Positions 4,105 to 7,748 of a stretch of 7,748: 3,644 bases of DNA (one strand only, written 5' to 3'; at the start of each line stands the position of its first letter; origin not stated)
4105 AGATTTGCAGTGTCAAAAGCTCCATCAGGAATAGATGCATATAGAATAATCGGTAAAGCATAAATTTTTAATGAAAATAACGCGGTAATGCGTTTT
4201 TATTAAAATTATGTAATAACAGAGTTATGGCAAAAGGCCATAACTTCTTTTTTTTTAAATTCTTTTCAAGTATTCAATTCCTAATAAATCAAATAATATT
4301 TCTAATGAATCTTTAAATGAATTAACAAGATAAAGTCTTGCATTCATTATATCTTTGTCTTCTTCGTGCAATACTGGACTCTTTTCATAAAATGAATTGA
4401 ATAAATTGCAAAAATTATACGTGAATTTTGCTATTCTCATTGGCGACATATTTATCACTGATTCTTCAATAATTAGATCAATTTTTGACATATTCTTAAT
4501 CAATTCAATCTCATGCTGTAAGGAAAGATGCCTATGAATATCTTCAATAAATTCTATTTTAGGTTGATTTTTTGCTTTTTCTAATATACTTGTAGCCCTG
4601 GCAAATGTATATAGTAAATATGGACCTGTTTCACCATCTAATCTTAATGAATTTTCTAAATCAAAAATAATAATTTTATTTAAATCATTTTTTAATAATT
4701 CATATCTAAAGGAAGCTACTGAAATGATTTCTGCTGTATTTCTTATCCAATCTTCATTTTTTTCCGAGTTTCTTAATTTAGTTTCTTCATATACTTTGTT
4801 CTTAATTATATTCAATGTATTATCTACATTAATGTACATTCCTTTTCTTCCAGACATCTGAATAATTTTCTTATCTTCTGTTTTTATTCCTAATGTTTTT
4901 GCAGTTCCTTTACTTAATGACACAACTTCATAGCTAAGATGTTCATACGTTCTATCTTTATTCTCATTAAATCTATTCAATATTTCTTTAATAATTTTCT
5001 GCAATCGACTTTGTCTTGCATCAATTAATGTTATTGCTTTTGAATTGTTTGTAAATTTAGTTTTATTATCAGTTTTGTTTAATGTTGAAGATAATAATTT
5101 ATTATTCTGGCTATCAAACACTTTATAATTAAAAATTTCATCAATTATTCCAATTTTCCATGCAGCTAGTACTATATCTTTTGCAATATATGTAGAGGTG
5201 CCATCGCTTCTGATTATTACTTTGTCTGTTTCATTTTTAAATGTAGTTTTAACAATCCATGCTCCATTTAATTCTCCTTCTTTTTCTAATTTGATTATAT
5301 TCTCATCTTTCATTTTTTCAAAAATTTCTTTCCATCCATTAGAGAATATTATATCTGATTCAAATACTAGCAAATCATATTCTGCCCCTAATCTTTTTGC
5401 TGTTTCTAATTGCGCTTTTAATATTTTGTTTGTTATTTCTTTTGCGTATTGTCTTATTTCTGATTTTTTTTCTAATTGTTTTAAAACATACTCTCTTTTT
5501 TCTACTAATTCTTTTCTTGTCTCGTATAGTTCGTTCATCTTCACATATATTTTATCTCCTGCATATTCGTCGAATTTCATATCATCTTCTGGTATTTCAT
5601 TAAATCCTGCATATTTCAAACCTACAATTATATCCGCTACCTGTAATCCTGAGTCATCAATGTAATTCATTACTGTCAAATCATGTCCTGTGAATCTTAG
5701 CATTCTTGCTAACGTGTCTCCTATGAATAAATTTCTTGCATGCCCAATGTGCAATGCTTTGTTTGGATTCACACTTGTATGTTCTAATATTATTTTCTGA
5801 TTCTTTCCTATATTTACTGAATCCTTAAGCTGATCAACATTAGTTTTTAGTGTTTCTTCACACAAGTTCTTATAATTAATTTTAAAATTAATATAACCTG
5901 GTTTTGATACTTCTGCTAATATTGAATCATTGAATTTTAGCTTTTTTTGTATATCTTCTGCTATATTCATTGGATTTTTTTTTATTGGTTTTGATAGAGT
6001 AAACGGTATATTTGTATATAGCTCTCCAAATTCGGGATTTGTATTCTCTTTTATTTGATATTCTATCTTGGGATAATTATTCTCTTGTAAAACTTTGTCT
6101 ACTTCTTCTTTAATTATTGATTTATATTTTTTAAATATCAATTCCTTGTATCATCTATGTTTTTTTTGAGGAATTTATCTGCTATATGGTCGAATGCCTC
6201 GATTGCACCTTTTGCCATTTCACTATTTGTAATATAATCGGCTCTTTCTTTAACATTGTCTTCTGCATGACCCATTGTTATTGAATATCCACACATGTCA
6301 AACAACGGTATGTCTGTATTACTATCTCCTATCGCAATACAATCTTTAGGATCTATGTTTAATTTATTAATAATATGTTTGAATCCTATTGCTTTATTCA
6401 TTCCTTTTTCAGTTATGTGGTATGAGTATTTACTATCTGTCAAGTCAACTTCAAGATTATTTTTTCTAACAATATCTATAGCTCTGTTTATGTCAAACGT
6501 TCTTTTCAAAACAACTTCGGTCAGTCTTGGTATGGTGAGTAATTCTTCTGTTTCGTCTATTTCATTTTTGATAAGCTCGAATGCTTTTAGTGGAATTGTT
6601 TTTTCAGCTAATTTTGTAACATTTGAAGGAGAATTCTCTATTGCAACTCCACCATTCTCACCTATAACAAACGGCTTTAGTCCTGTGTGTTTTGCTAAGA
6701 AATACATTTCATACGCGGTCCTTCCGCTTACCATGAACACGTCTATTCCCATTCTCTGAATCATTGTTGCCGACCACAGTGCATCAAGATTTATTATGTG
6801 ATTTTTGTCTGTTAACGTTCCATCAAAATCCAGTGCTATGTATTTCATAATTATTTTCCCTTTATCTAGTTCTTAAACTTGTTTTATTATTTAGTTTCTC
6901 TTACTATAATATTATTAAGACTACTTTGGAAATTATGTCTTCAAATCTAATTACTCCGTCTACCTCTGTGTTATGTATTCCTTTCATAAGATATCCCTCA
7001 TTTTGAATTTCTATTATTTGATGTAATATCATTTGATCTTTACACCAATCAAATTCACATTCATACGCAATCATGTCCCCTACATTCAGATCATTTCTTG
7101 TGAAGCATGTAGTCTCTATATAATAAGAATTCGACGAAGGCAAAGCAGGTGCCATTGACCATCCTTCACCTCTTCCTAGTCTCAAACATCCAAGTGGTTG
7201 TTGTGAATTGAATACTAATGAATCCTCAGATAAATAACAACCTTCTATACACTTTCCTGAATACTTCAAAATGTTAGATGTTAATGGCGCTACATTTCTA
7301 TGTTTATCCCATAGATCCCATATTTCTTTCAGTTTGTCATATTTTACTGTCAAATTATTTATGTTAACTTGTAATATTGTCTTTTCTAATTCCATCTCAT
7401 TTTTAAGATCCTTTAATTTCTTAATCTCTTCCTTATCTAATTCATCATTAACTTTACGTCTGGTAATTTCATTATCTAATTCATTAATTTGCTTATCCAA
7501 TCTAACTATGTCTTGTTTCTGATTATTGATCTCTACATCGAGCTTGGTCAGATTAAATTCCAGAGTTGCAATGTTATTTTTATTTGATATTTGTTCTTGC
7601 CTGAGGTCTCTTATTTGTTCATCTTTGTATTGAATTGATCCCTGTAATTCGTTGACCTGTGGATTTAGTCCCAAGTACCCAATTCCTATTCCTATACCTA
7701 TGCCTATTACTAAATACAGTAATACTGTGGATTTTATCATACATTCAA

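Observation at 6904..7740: S26 signal-peptidase-like domain held on a ~113-residue coiled-coil stalk above a membrane anchor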

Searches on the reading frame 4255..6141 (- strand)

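Call 70: search_protein_families(library=pfam, proteins=[window:4255-6141:-], max_evalue=0.01)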
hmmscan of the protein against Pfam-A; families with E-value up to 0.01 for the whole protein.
window:4255-6141:- (628 aa): 4 families
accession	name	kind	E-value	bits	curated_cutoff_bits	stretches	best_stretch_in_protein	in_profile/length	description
PF00750.26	tRNA-synt_1d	-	1.2e-23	84.1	23.3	1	107-327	12-223/349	tRNA synthetases class I (R), catalytic domain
PF05746.21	DALR_1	-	3.6e-22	79.1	22.3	1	509-627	1-116/117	DALR anticodon binding domain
PF03485.21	Arg_tRNA_synt_N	-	3.2e-16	60.1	21.5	1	5-88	2-85/85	Arginyl tRNA synthetase N terminal domain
PF00133.28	tRNA-synt_1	-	0.00037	19.8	22.7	1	116-179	24-86/414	tRNA synthetases class I (I, L, M and V)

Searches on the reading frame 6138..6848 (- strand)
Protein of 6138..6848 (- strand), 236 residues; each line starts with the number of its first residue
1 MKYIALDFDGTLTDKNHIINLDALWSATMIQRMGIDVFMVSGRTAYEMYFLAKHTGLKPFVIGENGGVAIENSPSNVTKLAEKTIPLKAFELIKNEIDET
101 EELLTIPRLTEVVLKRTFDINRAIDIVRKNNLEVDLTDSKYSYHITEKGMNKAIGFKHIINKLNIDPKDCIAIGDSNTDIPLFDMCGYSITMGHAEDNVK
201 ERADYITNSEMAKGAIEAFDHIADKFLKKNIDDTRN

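Call 3: search_protein_families(library=pfam, proteins=[window:6138-6848:-], max_evalue=1)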
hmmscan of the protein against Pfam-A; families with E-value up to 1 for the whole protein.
window:6138-6848:- (236 aa): 7 families
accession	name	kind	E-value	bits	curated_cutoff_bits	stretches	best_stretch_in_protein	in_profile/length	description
PF08282.18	Hydrolase_3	-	5.5e-34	118.5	20.9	2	137-215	173-251/255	haloacid dehalogenase-like hydrolase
PF00702.32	Hydrolase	-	4.4e-11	44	26.4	1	1-181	1-185/191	haloacid dehalogenase-like hydrolase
PF05116.19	S6PP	-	4.6e-07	30.1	20.3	1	4-221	5-244/247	Sucrose-6F-phosphate phosphohydrolase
PF12710.13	HAD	-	4.3e-05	24.5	27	1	151-183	154-188/189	haloacid dehalogenase-like hydrolase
PF13242.12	Hydrolase_like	-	0.0048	17.2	22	1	156-180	10-35/75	HAD-hyrolase-like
PF13419.12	HAD_2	-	0.0087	16.6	23.8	1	155-180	140-165/178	Haloacid dehalogenase-like hydrolase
PF21141.3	T6PP_C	-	0.026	14.2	26.7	1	118-186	158-225/267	Trehalose-6-phosphate phosphatase, C-terminal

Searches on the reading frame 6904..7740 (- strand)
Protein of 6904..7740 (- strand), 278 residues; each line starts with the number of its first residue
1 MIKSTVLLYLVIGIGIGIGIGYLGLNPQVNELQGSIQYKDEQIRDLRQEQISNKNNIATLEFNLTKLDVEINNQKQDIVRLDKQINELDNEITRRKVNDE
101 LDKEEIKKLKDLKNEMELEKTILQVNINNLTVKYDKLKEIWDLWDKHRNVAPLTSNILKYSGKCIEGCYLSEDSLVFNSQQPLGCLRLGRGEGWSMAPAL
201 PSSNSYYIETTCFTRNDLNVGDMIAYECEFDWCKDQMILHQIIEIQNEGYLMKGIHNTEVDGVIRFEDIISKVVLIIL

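Call 3: search_protein_families(library=pfam, proteins=[window:6904-7740:-], max_evalue=1)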
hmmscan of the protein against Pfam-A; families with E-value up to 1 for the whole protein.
window:6904-7740:- (278 aa): 10 families
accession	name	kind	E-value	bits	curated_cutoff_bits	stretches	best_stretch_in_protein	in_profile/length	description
PF23067.1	MG280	-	0.00036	20.6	27.4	1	6-131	13-139/259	Uncharacterised protein MG280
PF06818.20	Fez1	-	0.00078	20.4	34.4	1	23-132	34-143/199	Fez1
PF05911.16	FPP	-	0.0019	17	40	1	29-149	680-798/871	Filament-like plant protein, long coiled-coil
PF08647.16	BRE1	-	0.0076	16.8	27.9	1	40-117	9-86/95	BRE1 E3 ubiquitin ligase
PF12329.13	TMF_DNA_bd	-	0.022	15.2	35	1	31-94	2-65/74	TATA element modulatory factor 1 DNA binding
PF12795.12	MscS_porin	-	0.025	14.6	34.4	1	29-104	151-225/238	Mechanosensitive ion channel porin domain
PF12325.13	TMF_TATA_bd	-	0.17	12.4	29.1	1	53-120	10-77/115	TATA element modulatory factor 1 TATA binding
PF17675.6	APG6_N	-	0.26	12.2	45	1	43-136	32-127/132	Apg6 coiled-coil region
PF04859.17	DUF641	-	0.3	11.9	27.6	1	44-91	73-120/127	Plant protein of unknown function (DUF641)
PF10473.14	CENP-F_leu_zip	-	0.6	10.6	34.5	0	75-139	23-87/140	Leucine-rich repeats of kinetochore protein Cenp-F/LEK1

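Call 4: search_protein_families(library=ncbifam, proteins=[window:6904-7740:-], max_evalue=1)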
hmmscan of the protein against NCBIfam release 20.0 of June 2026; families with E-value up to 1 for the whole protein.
window:6904-7740:- (278 aa): 16 families
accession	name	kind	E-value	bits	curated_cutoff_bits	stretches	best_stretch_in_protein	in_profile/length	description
TIGR02228.1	sigpep_I_arch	equivalog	3.4e-06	27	51.85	1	194-274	39-119/158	signal peptidase I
TIGR04523.1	Mplasa_alph_rch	subfamily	1.7e-05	23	270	1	27-139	412-524/745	helix-rich protein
TIGR02168.1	SMC_prok_B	equivalog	9e-05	20.4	567.35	1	28-139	254-798/1181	chromosome segregation protein SMC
TIGR02169.1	SMC_prok_A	equivalog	0.00055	17.7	729.4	1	29-139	761-869/1165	chromosome segregation protein SMC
NF045487.1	ASRP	equivalog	0.0006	18.5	300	1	36-140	343-444/593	archaea-specific SMC-related protein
NF002572.0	PRK02224.1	equivalog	0.0013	17.1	1087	1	28-136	336-444/888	DNA double-strand break repair ATPase Rad50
TIGR04527.1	mycoplas_twoTM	subfamily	0.0014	18.4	125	1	30-131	43-137/248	MG_279/MG_280 family protein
NF006543.0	PRK09039.1-2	equivalog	0.0052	16.6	305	1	33-145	60-172/350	peptidoglycan -binding protein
NF041751.2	sbcc_Staph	equivalog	0.019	12.9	920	1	41-156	393-511/1007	exonuclease subunit SbcC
NF033930.1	pneumo_PspA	exception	0.055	12.2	850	1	32-131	211-314/659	pneumococcal surface protein A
NF005411.0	PRK06975.1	equivalog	0.098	10.9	414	1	4-89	326-415/660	fused uroporphyrinogen-III synthase HemD/membrane protein HemX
NF053563.1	Rkd4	equivalog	0.13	10.3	860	1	54-142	552-635/747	arcadin-4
TIGR01843.1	type_I_hlyD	subfamily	0.31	10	208.65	1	34-111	174-249/422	HlyD family type I secretion periplasmic adaptor subunit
TIGR04211.1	SH3_and_anchor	equivalog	0.46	10.1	65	2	48-138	59-152/198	TIGR04211 family SH3 domain-containing protein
NF033838.0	PspC_subgroup_1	exception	0.62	8.6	700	1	28-117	140-231/684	pneumococcal surface protein PspC, choline-binding form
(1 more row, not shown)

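Call 6: find_homologous_proteins(query=window:6904-7740:-, max_evalue=0.001)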
Query window:6904-7740:- (278 aa): 25 proteins with E <= 0.001 among 2900 candidates.
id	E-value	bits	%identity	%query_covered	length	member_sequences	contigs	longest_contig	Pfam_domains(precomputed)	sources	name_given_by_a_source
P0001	1.7e-173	593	96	100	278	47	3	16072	-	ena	-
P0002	1.9e-163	560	90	100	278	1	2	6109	-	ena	-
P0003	3.7e-163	560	90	100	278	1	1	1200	-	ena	-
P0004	2.7e-160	550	86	100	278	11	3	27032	-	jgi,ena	-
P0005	1.4e-156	538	86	100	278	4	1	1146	-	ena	-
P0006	1.4e-155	535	85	100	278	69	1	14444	-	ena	-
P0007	1.0e-150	519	81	100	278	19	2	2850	PF06818.21,PF24161.2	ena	-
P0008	2.8e-150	517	81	100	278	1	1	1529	-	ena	-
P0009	1.0e-149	516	81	100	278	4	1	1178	-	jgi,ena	-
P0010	2.3e-149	514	79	100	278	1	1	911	PF24161.2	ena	-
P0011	1.2e-148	512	80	100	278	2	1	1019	-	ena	-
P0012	2.1e-148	511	80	100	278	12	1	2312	-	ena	-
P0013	2.6e-148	511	79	100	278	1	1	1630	-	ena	-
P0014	4.1e-147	507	79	100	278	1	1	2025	-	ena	-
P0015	5.5e-146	503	79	100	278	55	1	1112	PF23067.1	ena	-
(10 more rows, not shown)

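Call 10: find_encoding_contigs(protein=P0004, flank=10000, max_places=4)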
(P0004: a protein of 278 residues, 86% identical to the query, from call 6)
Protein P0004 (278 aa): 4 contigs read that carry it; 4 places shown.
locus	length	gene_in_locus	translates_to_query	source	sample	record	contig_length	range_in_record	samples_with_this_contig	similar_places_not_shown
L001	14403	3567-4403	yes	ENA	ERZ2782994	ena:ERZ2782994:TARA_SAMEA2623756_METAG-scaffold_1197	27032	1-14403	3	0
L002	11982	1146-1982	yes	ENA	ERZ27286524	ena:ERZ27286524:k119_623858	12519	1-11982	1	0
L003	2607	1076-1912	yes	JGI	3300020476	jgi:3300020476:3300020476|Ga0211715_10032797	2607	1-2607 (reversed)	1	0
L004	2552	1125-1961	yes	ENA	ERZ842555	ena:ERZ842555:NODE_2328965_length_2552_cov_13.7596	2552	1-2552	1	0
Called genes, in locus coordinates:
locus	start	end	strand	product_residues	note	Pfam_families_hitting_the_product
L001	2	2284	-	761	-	?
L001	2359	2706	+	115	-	-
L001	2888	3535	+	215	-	-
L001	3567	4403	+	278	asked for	-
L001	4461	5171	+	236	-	PF00702:Hydrolase, PF05116:S6PP (weak), PF08282:Hydrolase_3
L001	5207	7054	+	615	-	PF03485:Arg_tRNA_synt_N, PF00750:tRNA-synt_1d, PF05746:DALR_1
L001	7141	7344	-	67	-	-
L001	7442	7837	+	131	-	-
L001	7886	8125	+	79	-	-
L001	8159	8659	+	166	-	PF10502:Peptidase_S26, PF00717:Peptidase_S24 (weak)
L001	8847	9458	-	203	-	PF00156:Pribosyltran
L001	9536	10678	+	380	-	-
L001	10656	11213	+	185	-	PF13673:Acetyltransf_10, PF00583:Acetyltransf_1, PF13508:Acetyltransf_7, PF08445:FR47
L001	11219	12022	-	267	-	PF25133:TYW2_N_2, PF02475:TRM5-TYW2_MTfase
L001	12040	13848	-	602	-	PF04068:Fer4_RLI, PF14697:Fer4_21 (weak), PF00037:Fer4, PF12837:Fer4_6 (weak), PF02463:SMC_N (faint), PF00005:ABC_tran, PF13304:AAA_21 (faint), PF00005:ABC_tran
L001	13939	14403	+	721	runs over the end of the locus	PF02359:CDC48_N, PF02933:CDC48_2, PF05496:RuvB_N, PF00004:AAA, PF07724:AAA_2 (weak), PF17862:AAA_lid_3, PF00004:AAA, PF17862:AAA_lid_3, +19 more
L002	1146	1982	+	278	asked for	-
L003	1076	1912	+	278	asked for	-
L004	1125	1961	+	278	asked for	-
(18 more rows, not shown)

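Call 12: find_related_loci(query=A1, collection=genome_contigs, flank=8000)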
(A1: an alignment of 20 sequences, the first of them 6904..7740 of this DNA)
Query A1 (278 aa) in genome_contigs; peptide patterns used: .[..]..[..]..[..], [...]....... (x = any residue, [..] = any of these).
365 stretches matched a pattern; 3 encode a relative of the query (tblastn E <= 1e-3); 3 distinct loci.
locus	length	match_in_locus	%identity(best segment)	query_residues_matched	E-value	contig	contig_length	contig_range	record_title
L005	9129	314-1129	81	1-272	2e-148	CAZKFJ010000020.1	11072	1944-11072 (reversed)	MAG TPA_asm: uncultured Nitrosopumilales archaeon isolate binchicken_co46_310 genome assembly, contig: NODE_11503_length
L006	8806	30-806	78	20-278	4e-143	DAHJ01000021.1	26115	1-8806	MAG TPA_asm: Thaumarchaeota archaeon UBA223 UBA223_contig_1522, whole genome shotgun sequence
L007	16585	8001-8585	23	1-197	2e-6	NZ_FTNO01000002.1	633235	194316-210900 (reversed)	Haladaptatus litoreus strain CGMCC 1.7737, whole genome shotgun sequence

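Call 17: predict_structure(alignment_id=A1)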
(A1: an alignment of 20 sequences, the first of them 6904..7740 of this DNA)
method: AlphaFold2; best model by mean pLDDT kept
length: 278 residues; sequences in the alignment: 20
mean_pLDDT: 49.9   pTM: 0.38
mean pLDDT of the five models: 49.9, 48.9, 48.8, 44.6, 44.2
residues with pLDDT >= 90: 45; 70-90: 24; 50-70: 24; < 50: 185
segments of 3 or more residues with pLDDT < 50: 1-55, 147-219, 221-241, 243-278
pLDDT, mean of each block of 10 residues (from residue 1): 36 28 30 32 35 48 81 96 96 77 84 96 92 73 48 28 32 26 29 26 28 44 45 45 45 36 26 31
secondary structure, 60 per line:
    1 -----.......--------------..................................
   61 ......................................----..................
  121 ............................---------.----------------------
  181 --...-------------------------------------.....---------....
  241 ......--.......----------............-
elements in order: H6-12 H27-98 H103-148 E223-227 E237-246 E249-255 H266-277

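Call 18: search_protein_families(library=pfam, proteins=[L001:2888-3535:+, L001:2359-2706:+, L001:2-2284:-, L001:7442-7837:+, L001:7141-7344:-], max_evalue=0.1)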
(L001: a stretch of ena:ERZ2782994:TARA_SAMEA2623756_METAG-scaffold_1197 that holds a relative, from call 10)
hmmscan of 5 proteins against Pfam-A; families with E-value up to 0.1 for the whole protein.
L001:2888-3535:+ (215 aa): 0 families

L001:2359-2706:+ (115 aa): 0 families

L001:2-2284:- (761 aa): 5 families
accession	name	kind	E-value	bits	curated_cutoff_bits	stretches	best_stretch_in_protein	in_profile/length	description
PF00133.28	tRNA-synt_1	-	2.9e-83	280.4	22.7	1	21-642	4-413/414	tRNA synthetases class I (I, L, M and V)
PF09334.17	tRNA-synt_1g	-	8.5e-22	77.9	20.1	2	51-108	10-66/391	tRNA synthetases class I (M)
PF08264.19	Anticodon_1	-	1.6e-10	41.5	25.1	1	694-751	1-58/148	Anticodon-binding domain of tRNA ligase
PF01406.26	tRNA-synt_1e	-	2.2e-07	31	27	1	588-648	239-297/301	tRNA synthetases class I (C) catalytic domain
PF01921.24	tRNA-synt_1f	-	0.038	13.4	27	0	595-648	274-326/360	tRNA synthetases class I (K)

L001:7442-7837:+ (131 aa): 4 families
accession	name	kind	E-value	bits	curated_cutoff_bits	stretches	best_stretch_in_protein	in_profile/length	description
PF21128.4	MCM4_WHD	-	0.023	15.2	24.4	0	11-47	3-38/75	MCM4, winged helix domain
PF23753.1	TPR_WDR11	-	0.025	14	27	1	21-105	109-194/404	WDR11 TPR domain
PF18493.6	DUF5617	-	0.038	14.6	26.3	0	20-62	46-87/90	Domain of unknown function (DUF5617)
PF09403.15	FadA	-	0.083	13.8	28.5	0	38-120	2-84/99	Adhesion protein FadA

L001:7141-7344:- (67 aa): 0 families
